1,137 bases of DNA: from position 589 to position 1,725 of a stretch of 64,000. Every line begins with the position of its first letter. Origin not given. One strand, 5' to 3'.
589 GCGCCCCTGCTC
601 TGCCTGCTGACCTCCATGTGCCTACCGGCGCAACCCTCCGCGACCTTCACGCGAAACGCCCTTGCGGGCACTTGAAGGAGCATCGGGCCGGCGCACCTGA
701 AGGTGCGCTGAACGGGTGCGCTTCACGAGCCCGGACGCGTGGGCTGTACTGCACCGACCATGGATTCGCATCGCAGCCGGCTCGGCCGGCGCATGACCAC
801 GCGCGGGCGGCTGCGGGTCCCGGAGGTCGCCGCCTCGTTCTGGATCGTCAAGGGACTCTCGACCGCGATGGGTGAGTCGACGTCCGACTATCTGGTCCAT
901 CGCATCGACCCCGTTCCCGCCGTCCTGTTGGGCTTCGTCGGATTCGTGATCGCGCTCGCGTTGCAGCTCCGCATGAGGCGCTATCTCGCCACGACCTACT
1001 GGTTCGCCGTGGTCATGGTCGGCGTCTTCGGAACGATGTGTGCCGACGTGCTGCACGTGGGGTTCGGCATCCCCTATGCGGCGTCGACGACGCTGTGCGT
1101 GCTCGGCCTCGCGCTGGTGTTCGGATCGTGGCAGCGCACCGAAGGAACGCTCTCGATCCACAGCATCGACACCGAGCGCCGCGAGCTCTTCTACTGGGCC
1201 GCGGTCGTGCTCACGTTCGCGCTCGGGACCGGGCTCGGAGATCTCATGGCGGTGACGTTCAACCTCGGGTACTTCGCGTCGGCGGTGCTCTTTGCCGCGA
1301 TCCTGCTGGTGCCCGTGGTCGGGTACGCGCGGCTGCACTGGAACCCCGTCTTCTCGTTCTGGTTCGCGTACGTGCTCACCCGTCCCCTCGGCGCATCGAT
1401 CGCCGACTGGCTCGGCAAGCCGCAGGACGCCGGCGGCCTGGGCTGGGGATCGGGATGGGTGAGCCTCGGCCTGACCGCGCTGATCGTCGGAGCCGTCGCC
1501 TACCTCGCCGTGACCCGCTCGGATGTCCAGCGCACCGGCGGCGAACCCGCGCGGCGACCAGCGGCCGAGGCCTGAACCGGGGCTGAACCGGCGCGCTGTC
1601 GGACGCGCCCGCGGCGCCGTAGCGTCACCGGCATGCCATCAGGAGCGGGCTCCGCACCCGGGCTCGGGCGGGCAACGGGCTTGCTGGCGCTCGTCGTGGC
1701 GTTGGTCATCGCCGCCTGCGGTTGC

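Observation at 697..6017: Helically phased TTCAG direct repeats in four intergenic regions around an OmpR-type two-component system (candidate regulon)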

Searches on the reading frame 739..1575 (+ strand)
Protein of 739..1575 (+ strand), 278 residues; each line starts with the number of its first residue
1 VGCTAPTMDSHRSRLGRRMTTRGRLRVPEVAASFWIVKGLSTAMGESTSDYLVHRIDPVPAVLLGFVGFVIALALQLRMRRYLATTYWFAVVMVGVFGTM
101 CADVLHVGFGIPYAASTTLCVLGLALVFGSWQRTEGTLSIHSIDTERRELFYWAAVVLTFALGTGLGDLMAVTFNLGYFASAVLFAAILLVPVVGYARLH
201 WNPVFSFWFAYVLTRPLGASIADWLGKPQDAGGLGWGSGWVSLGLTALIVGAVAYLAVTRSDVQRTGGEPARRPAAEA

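Call 9: search_protein_families(library=pfam, proteins=[window:739-1575:+])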
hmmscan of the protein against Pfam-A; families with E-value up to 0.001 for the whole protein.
window:739-1575:+ (278 aa): 1 family
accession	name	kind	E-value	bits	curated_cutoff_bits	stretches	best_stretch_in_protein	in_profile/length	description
PF03988.17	DUF347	-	1.9e-45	153.3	28.2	4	207-260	2-50/52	Repeat of Unknown Function (DUF347)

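Call 14: search_protein_families(library=ncbifam, proteins=[window:739-1575:+])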
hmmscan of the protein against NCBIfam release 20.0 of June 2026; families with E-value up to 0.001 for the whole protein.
window:739-1575:+ (278 aa): 0 families
